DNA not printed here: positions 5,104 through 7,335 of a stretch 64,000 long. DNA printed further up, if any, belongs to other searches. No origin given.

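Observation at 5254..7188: Rosetta-stone fusion of a TetR/BetI-type regulator domain to a GbcA-like Rieske oxygenase alpha subunit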

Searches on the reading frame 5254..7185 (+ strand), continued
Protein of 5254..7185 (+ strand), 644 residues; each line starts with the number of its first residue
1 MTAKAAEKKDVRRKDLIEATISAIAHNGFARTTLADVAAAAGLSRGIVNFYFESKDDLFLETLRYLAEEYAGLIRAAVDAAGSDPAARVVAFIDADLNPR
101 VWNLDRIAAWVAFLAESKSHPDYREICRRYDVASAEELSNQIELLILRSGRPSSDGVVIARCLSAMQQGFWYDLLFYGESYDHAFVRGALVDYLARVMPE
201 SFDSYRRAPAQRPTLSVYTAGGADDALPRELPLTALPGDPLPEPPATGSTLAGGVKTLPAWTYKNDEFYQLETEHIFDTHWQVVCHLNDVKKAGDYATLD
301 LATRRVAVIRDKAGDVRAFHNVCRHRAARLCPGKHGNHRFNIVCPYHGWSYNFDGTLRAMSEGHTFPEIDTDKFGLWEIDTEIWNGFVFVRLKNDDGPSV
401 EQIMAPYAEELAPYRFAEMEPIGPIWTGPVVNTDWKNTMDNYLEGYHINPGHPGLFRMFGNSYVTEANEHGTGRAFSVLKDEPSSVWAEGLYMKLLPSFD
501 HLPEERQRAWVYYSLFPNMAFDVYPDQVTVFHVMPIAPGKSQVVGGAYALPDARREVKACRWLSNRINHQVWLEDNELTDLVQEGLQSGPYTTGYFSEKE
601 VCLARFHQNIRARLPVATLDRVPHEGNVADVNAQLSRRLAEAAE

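Call 17: find_related_loci(query=A1, collection=genome_contigs, flank=10000)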
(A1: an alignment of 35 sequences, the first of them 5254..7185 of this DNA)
Query A1 (644 aa) in genome_contigs; peptide patterns used: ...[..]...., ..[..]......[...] (x = any residue, [..] = any of these).
599 stretches matched a pattern (row limit reached: there are more); 594 encode a relative of the query (tblastn E <= 1e-3); the best 80 are kept; 80 distinct loci.
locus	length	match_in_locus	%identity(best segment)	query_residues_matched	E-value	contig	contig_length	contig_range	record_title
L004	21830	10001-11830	40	13-637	2e-145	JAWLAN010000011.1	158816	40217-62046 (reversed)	MAG: Gammaproteobacteria bacterium isolate BC2.53 BC2.53.fa-11, whole genome shotgun sequence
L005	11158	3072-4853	42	7-638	2e-149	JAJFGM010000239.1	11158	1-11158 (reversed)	MAG: Kiloniellaceae bacterium isolate OFTM278 OFTM278_238, whole genome shotgun sequence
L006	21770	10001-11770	34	12-640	5e-118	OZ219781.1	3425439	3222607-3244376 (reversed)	MAG: Arenicellales bacterium isolate 3acc40f7-a85a-494a-900f-447d5a6f54c4 genome assembly, chromosome: 1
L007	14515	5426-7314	46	9-636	3e-135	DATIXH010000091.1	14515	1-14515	MAG TPA_asm: Candidatus Acidoferrum sp. isolate SMAG_U15244 k141_3203357, whole genome shotgun sequence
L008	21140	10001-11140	48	254-635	1e-109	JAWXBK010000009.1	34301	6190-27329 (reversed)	MAG: Rhodospirillaceae bacterium isolate MP6IB1.145 k99_92499, whole genome shotgun sequence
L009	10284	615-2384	33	12-635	2e-107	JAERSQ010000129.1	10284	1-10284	MAG: Proteobacteria bacterium isolate BH10 c_000000003236, whole genome shotgun sequence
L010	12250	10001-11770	33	12-635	6e-106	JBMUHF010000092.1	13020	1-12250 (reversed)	MAG: Arenicellales bacterium isolate CLZ75_megahit_bin.1 k141_720845, whole genome shotgun sequence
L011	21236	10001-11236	43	208-626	3e-103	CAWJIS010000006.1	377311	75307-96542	MAG: uncultured Gammaproteobacteria bacterium isolate MFD05377.bin.1.66 genome assembly, contig: contig_44437, whole gen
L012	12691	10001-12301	46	241-623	3e-103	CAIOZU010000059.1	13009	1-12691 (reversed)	MAG: uncultured proteobacterium isolate Umea_bin-02876 genome assembly, contig: bin-02876:59/73, whole genome shotgun se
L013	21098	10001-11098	45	257-626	4e-102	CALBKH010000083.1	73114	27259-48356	MAG TPA_asm: uncultured Alphaproteobacteria bacterium isolate SRR3330207_bin.107_CONCOCT_v1.1_MAG genome assembly, conti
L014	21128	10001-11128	44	246-623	3e-102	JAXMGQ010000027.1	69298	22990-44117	MAG: Steroidobacteraceae bacterium isolate STL-PRO117 C4.126.fa-27, whole genome shotgun sequence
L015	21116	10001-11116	46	256-629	4e-102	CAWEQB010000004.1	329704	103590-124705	MAG: uncultured Gammaproteobacteria bacterium isolate MFD01872.bin.1.203 genome assembly, contig: contig_109798, whole g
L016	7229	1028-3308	45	257-623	1e-100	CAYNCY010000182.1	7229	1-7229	MAG TPA_asm: uncultured Steroidobacteraceae bacterium isolate binchicken_co54_411 genome assembly, contig: NODE_18948_le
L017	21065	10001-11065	46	258-615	5e-100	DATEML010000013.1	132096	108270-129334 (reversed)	MAG TPA_asm: Steroidobacteraceae bacterium isolate SMAG_U8941 k141_1020265, whole genome shotgun sequence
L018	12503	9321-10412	45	257-623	2e-99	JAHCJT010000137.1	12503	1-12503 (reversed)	MAG: Alphaproteobacteria bacterium isolate TGS_PRO8 PRO8_137, whole genome shotgun sequence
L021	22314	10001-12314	44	232-623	1e-95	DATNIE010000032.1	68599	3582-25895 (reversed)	MAG TPA_asm: Steroidobacteraceae bacterium isolate SMAG_U11365 k141_947969, whole genome shotgun sequence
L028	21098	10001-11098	43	257-626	7e-94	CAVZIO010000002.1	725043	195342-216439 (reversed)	MAG: uncultured Gammaproteobacteria bacterium isolate MFD00962.bin.2.91 genome assembly, contig: contig_121966, whole ge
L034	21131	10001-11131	39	258-635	8e-92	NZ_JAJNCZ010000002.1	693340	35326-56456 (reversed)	Rhizobium sp. GN54 contig2, whole genome shotgun sequence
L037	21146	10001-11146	39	256-638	2e-91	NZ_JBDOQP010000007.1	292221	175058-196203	Mesorhizobium sp. CAU 1741 contig7, whole genome shotgun sequence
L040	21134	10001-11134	38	258-635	4e-91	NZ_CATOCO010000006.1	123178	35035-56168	MAG: uncultured Planktomarina sp. isolate NSEA_SAMEA5407188_METAG_20160512B7G10 NSEA_20160512B7G10_METAG-scaffold_6, who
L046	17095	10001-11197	39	233-637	4e-89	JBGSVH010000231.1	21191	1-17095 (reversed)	MAG: Parvularculaceae bacterium isolate JTS-AC452 k141_642314, whole genome shotgun sequence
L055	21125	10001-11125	38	258-635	3e-87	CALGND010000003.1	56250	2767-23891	MAG: uncultured Granulosicoccaceae bacterium isolate H3_Bin_Bin_11_1_1 genome assembly, contig: c_000000111406, whole ge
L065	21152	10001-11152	36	256-639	4e-85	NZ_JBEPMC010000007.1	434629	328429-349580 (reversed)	Mesorhizobium robiniae strain DSM 100022 Ga0480190_07, whole genome shotgun sequence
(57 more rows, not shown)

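Call 24: search_protein_families(library=pfam, proteins=[L040:12843-13925:+, L055:13530-14546:+, L046:15285-16670:+, L010:5756-6877:+, L037:20237-21145:+, L014:4128-5669:-, L065:15931-17241:-, L028:4614-5507:+, L034:18984-19835:-, L021:39-2855:-], max_evalue=0.00001)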
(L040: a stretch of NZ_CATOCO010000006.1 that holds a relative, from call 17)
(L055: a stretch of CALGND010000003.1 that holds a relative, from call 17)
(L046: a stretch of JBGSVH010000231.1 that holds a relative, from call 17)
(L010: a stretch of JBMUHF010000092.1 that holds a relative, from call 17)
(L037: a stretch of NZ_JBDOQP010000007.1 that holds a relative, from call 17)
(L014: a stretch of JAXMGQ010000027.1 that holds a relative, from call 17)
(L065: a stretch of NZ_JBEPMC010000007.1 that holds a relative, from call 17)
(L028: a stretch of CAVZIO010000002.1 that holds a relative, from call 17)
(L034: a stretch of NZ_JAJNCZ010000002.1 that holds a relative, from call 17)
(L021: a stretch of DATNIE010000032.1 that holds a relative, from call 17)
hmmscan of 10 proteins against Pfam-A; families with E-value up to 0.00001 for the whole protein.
L040:12843-13925:+ (360 aa): 2 families
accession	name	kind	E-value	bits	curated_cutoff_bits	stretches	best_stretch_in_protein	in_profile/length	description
PF00005.33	ABC_tran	-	2.5e-35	122.5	25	1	21-163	1-136/137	ABC transporter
PF08402.16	TOBE_2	-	1e-07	32.4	21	1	282-359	2-76/76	TOBE domain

L055:13530-14546:+ (338 aa): 1 family
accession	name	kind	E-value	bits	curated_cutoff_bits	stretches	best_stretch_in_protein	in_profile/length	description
PF00528.27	BPD_transp_1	-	3.4e-13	50.2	26.4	1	138-330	3-176/184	Binding-protein-dependent transport system inner membrane component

L046:15285-16670:+ (461 aa): 1 family
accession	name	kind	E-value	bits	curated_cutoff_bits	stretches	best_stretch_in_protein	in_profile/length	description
PF00202.27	Aminotran_3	-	2.7e-99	333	30.5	1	30-444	12-400/403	Aminotransferase class-III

L010:5756-6877:+ (373 aa): 3 families
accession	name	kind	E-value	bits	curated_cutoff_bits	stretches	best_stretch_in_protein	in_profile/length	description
PF13416.11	SBP_bac_8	-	9e-21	75.3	27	1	75-323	16-265/279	Bacterial extracellular solute-binding protein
PF13343.11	SBP_bac_6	-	3.5e-18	66.4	24.6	1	105-309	22-210/245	Bacterial extracellular solute-binding protein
PF01547.30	SBP_bac_1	-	7e-09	36.5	26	1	74-305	29-304/307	Bacterial extracellular solute-binding protein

L037:20237-21145:+ (303 aa): 7 families
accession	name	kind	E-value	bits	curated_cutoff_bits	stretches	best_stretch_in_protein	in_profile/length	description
PF01593.30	Amino_oxidase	-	1.3e-20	74.6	19.8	1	15-296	3-257/443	Flavin containing amine oxidoreductase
PF13450.12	NAD_binding_8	-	5.6e-13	49.4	21.9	1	8-66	1-60/68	NAD(P)-binding Rossmann-like domain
PF01266.30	DAO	-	8e-11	42.5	27.9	0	5-42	1-39/353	FAD dependent oxidoreductase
PF03486.20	HI0933_like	-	1e-08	35.4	50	0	5-39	2-36/244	HI0933-like protein Rossmann domain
PF00890.30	FAD_binding_2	-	5e-08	33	20.4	0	5-42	1-38/414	FAD binding domain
PF07992.20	Pyr_redox_2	-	9.7e-08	32.2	26.1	0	5-38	2-35/291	Pyridine nucleotide-disulphide oxidoreductase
PF12831.13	FAD_oxidored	-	1.5e-07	31.5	27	1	5-73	1-70/416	FAD dependent oxidoreductase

L014:4128-5669:- (513 aa): 2 families
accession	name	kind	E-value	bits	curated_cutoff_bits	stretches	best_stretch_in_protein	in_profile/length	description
PF01571.26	GCV_T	-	3.9e-59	200.4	25.6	1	142-388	10-254/255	Aminomethyltransferase folate-binding domain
PF08669.17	GCV_T_C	-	1.5e-12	47.6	25.9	1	413-500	1-79/80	Glycine cleavage T-protein C-terminal barrel domain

L065:15931-17241:- (436 aa): 5 families
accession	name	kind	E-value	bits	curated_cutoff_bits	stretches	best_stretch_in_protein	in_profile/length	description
PF01593.30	Amino_oxidase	-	2.1e-57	195.8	19.8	1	17-422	1-443/443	Flavin containing amine oxidoreductase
PF13450.12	NAD_binding_8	-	3.9e-16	59.5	21.9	1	12-76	1-66/68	NAD(P)-binding Rossmann-like domain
PF01266.30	DAO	-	1.7e-10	41.4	27.9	1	9-53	1-45/353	FAD dependent oxidoreductase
PF01494.25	FAD_binding_3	-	4.3e-07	29.9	22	1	7-41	1-35/349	FAD binding domain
PF00890.30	FAD_binding_2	-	4e-06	26.7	20.4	0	9-46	1-38/414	FAD binding domain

L028:4614-5507:+ (297 aa): 1 family
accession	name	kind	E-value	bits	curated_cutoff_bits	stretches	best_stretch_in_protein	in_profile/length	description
PF00171.27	Aldedh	-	5.3e-107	358.7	23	1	10-291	180-460/461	Aldehyde dehydrogenase family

L034:18984-19835:- (283 aa): 8 families
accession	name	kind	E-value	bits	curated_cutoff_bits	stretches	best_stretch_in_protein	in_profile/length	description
PF13649.12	Methyltransf_25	-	1.4e-22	80.6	27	1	66-162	1-97/97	Methyltransferase domain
PF08241.18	Methyltransf_11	-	2.8e-22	79.6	21.2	1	67-165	1-94/95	Methyltransferase domain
PF13847.12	Methyltransf_31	-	1.9e-20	73.5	27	1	62-169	3-112/145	Methyltransferase domain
PF08242.18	Methyltransf_12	-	3.4e-16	60.2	30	1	67-164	1-98/98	Methyltransferase domain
PF13489.12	Methyltransf_23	-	7.1e-16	58.8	27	1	56-213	16-163/164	Methyltransferase domain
PF01209.24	Ubie_methyltran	-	3.8e-14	53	20.1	1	60-165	45-150/233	ubiE/COQ5 methyltransferase family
PF05175.20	MTS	-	3.7e-06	27.1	23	1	63-120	32-88/170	Methyltransferase small domain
PF06325.19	PrmA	-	3.7e-06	27.1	22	1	56-167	155-259/296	Ribosomal protein L11 methyltransferase (PrmA)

L021:39-2855:- (938 aa): 2 families
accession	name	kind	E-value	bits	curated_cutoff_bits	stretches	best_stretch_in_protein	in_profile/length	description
PF00593.30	TonB_dep_Rec_b-barrel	-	2.4e-23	84.2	27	1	405-886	45-436/436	TonB dependent receptor-like, beta-barrel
PF07715.20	Plug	-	3.6e-20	72.9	23.9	1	139-246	2-107/107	TonB-dependent Receptor Plug Domain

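Call 31: find_encoding_contigs(protein=P0001, flank=8000, max_places=1)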
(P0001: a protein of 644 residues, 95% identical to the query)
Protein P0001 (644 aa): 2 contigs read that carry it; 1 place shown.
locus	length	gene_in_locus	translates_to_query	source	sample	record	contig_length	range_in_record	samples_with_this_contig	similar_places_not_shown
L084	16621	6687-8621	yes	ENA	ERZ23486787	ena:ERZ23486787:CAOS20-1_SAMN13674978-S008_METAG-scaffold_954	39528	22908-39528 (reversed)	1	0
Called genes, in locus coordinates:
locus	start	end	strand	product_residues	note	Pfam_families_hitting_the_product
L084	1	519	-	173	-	?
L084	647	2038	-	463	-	PF02629:CoA_binding (weak), PF13380:CoA_binding_2, PF13607:Succ_CoA_lig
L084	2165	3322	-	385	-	PF01571:GCV_T, PF08669:GCV_T_C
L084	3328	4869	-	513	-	PF00890:FAD_binding_2 (weak), PF01134:GIDA (faint), PF01266:DAO, PF01593:Amino_oxidase, PF01946:Thi4 (weak), PF03486:HI0933_like (faint), PF12831:FAD_oxidored, PF13450:NAD_binding_8, +1 more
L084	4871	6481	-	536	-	PF00890:FAD_binding_2 (weak), PF01266:DAO, PF01494:FAD_binding_3 (weak), PF01946:Thi4 (weak), PF07992:Pyr_redox_2 (weak), PF12831:FAD_oxidored, PF13450:NAD_binding_8, PF01593:Amino_oxidase (weak), +1 more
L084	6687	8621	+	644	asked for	PF00440:TetR_N, PF13977:TetR_C_6, PF00355:Rieske, PF00848:Ring_hydroxyl_A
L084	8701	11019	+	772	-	PF02771:Acyl-CoA_dh_N, PF02770:Acyl-CoA_dh_M, PF00441:Acyl-CoA_dh_1, PF08028:Acyl-CoA_dh_2, PF02771:Acyl-CoA_dh_N, PF02770:Acyl-CoA_dh_M, PF00441:Acyl-CoA_dh_1, PF08028:Acyl-CoA_dh_2, +2 more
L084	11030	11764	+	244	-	PF03009:GDPD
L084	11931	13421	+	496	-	PF00990:GGDEF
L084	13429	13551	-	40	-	-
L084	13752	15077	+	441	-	PF01979:Amidohydro_1, PF12890:DHOase, PF07969:Amidohydro_3 (faint)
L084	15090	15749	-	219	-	PF02798:GST_N, PF13417:GST_N_3, PF13409:GST_N_2, PF00043:GST_C, PF13410:GST_C_2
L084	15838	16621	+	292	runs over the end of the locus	PF08450:SGL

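Call 32: find_encoding_contigs(protein=P0003, flank=8000, max_places=1)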
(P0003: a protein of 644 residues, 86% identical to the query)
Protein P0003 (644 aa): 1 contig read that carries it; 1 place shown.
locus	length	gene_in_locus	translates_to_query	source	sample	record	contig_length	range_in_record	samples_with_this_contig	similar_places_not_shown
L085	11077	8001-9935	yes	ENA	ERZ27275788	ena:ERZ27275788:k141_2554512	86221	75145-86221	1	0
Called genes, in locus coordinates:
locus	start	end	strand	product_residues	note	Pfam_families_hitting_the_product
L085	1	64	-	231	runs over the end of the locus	-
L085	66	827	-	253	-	-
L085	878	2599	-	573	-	PF00263:Secretin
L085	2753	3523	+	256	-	PF06750:A24_N_bact, PF01478:Peptidase_A24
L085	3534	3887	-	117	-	PF12973:Cupin_7, PF07883:Cupin_2 (weak)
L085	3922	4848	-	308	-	PF01963:TraB_PrgY_gumN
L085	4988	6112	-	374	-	PF13416:SBP_bac_8, PF13343:SBP_bac_6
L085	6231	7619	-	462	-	PF02629:CoA_binding (weak), PF13380:CoA_binding_2, PF13607:Succ_CoA_lig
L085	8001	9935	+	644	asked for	PF00440:TetR_N, PF13977:TetR_C_6, PF00355:Rieske, PF00848:Ring_hydroxyl_A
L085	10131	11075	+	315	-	?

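Call 33: find_encoding_contigs(protein=P0004, flank=8000, max_places=1)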
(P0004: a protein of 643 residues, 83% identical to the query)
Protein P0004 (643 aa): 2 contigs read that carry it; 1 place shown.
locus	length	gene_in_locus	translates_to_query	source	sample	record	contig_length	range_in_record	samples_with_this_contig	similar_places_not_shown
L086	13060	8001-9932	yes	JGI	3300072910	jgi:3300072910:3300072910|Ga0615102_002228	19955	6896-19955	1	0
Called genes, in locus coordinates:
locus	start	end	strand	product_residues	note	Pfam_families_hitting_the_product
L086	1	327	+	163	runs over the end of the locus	PF00083:Sugar_tr, PF07690:MFS_1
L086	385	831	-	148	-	PF13801:Metal_resist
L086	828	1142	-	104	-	-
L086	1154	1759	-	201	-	PF04542:Sigma70_r2, PF08281:Sigma70_r4_2, PF04545:Sigma70_r4, PF22233:PhyR_sigma-like (weak)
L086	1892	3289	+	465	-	PF00072:Response_reg, PF00158:Sigma54_activat, PF14532:Sigma54_activ_2, PF07728:AAA_5 (weak), PF25601:AAA_lid_14, PF02954:HTH_8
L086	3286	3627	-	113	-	PF12973:Cupin_7, PF07883:Cupin_2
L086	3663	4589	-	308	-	PF01963:TraB_PrgY_gumN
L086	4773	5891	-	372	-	PF13416:SBP_bac_8, PF13343:SBP_bac_6 (weak)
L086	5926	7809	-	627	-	PF13380:CoA_binding_2, PF13407:Peripla_BP_4 (faint), PF13607:Succ_CoA_lig, PF13549:ATP-grasp_5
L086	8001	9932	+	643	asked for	PF00440:TetR_N, PF13977:TetR_C_6, PF00355:Rieske, PF00848:Ring_hydroxyl_A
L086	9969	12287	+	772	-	PF02771:Acyl-CoA_dh_N, PF02770:Acyl-CoA_dh_M, PF00441:Acyl-CoA_dh_1, PF08028:Acyl-CoA_dh_2, PF02771:Acyl-CoA_dh_N, PF02770:Acyl-CoA_dh_M, PF00441:Acyl-CoA_dh_1, PF08028:Acyl-CoA_dh_2, +4 more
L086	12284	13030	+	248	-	PF03009:GDPD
